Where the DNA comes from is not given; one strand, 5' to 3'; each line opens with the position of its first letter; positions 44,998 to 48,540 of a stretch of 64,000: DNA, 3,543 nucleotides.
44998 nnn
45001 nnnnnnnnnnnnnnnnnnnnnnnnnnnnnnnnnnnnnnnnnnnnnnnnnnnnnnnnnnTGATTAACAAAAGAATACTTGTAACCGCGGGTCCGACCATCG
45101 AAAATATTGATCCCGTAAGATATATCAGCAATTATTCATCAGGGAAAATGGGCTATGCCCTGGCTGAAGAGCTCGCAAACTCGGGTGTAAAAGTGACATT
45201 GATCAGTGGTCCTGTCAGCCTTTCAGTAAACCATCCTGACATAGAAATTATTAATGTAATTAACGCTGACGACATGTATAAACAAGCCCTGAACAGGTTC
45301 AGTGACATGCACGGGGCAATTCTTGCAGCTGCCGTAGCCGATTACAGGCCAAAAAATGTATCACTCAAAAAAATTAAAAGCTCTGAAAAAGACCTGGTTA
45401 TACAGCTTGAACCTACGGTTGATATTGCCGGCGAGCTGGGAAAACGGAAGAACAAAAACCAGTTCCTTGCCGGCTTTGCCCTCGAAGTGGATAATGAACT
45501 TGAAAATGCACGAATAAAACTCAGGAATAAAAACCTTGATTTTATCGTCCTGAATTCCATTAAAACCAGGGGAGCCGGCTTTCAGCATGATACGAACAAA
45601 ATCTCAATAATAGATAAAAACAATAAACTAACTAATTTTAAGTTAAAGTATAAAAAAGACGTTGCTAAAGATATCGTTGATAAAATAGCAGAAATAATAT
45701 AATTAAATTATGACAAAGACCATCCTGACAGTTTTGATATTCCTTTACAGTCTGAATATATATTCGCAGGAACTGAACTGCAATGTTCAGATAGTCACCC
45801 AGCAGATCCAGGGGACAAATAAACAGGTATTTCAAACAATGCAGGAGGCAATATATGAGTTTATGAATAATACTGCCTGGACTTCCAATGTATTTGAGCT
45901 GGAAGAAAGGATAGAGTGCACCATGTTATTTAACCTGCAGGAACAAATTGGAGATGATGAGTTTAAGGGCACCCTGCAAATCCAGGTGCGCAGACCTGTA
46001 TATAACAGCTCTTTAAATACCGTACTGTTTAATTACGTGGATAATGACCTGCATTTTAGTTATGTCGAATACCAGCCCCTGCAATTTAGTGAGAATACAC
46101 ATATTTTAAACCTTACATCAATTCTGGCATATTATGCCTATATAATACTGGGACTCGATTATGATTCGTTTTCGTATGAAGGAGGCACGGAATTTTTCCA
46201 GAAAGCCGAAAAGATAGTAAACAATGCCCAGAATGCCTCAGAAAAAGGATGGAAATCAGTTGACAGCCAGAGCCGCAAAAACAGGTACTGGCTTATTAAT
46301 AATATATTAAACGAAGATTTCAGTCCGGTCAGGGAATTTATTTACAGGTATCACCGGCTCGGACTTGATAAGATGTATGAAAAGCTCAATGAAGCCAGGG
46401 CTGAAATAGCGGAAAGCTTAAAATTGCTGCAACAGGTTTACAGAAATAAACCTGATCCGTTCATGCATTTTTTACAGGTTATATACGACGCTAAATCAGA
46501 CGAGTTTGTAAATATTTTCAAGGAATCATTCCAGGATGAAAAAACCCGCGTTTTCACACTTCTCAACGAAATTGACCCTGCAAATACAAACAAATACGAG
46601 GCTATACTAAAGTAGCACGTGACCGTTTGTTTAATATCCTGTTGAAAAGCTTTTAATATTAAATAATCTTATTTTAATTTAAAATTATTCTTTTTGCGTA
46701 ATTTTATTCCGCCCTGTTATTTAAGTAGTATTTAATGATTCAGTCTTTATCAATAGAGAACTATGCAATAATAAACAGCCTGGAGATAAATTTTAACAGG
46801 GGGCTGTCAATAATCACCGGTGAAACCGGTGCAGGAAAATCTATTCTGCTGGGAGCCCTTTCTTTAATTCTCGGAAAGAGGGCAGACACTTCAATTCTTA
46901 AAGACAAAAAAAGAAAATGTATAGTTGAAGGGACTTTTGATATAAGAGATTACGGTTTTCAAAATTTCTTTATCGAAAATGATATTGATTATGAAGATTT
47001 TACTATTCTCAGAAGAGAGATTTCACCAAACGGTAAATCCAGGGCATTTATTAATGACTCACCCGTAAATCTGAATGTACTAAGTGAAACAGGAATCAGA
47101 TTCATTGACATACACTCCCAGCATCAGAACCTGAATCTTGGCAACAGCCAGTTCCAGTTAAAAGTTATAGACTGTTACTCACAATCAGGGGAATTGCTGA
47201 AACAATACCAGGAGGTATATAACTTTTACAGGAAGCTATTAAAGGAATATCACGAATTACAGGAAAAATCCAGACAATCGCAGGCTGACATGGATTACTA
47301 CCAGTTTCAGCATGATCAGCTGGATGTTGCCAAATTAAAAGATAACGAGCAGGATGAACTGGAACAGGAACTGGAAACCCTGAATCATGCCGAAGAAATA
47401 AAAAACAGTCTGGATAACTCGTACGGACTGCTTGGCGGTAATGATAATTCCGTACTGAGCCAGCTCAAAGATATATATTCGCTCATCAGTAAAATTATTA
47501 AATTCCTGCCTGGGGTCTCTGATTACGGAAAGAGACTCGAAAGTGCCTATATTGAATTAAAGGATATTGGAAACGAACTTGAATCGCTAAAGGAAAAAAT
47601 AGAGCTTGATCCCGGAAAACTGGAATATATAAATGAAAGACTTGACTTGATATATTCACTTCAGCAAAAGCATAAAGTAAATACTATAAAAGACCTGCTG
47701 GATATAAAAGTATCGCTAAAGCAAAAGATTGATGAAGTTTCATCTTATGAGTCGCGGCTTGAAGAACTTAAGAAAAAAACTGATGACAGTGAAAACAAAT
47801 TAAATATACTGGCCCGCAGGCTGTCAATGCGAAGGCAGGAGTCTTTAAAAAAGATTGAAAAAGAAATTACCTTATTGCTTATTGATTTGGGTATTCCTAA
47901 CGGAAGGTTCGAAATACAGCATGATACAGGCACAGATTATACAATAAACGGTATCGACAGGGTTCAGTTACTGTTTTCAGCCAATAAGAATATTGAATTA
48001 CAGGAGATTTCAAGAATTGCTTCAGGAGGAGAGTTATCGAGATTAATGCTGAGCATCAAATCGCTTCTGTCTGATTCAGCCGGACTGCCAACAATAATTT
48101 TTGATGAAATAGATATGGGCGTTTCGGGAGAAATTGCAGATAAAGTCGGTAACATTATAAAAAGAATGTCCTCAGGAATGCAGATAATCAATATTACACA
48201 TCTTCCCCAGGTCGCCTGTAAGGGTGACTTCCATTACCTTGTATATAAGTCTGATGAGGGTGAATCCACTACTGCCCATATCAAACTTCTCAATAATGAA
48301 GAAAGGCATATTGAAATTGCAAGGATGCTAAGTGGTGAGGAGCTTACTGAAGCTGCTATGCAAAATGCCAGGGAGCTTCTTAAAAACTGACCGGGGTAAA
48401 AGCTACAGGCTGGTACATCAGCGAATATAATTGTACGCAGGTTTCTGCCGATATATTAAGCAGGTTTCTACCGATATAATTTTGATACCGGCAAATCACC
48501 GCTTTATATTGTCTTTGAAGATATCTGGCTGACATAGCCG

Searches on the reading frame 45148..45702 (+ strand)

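Call 3: search_protein_families(library=pfam, proteins=[window:45148-45702:+], max_evalue=0.01)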
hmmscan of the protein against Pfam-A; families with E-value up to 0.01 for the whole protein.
window:45148-45702:+ (184 aa): 1 family
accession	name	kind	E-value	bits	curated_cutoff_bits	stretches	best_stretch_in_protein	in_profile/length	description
PF04127.22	DFP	-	1.3e-45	155.9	22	1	1-155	31-186/186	DNA/pantothenate metabolism flavoprotein C-terminal domain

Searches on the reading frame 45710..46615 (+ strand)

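Call 3: search_protein_families(library=pfam, proteins=[window:45710-46615:+], max_evalue=0.01)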
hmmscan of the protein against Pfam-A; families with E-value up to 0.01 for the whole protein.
window:45710-46615:+ (301 aa): 2 families
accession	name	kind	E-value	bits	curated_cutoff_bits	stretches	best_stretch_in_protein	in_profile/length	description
PF16119.10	DUF4835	-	4.6e-104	347.9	25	1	20-299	1-276/276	Domain of unknown function (DUF4835)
PF25601.1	AAA_lid_14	-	0.00014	22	27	1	30-90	15-75/87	AAA+ ATPase lid domain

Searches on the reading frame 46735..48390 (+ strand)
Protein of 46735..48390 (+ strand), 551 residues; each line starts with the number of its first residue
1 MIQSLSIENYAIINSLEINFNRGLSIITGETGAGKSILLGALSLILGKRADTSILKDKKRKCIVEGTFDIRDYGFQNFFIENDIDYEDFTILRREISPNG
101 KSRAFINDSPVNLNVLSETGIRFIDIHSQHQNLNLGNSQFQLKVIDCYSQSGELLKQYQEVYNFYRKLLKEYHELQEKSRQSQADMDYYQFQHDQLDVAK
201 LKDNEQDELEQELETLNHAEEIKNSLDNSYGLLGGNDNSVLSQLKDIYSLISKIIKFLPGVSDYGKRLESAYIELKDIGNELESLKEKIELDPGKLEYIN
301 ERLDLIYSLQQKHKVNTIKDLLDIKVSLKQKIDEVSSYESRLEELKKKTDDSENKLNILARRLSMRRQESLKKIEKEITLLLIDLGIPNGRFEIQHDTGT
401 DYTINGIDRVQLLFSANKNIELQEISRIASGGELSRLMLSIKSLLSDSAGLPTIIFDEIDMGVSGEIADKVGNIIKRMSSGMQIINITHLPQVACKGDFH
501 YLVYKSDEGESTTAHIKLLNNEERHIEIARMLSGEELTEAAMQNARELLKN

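Call 3: search_protein_families(library=pfam, proteins=[window:46735-48390:+], max_evalue=0.01)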
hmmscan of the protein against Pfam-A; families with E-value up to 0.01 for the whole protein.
window:46735-48390:+ (551 aa): 6 families
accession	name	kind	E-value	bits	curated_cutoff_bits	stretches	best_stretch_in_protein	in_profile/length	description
PF02463.25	SMC_N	-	2.6e-16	60.2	40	1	2-511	2-219/220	RecF/RecN/SMC N terminal domain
PF13476.12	AAA_23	-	4.7e-11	44.1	27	1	4-242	1-177/201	AAA domain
PF13175.12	AAA_15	-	4.1e-08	33.7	32.1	1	1-379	1-276/374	AAA ATPase domain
PF13304.12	AAA_21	-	0.00017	22.2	27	0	26-492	3-301/304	AAA domain, putative AbiEii toxin, Type IV TA system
PF13555.12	AAA_29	-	0.00041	20.5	27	1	4-46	3-46/61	P-loop containing region of AAA domain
PF13401.12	AAA_22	-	0.0013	19.5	27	0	20-48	3-31/130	AAA domain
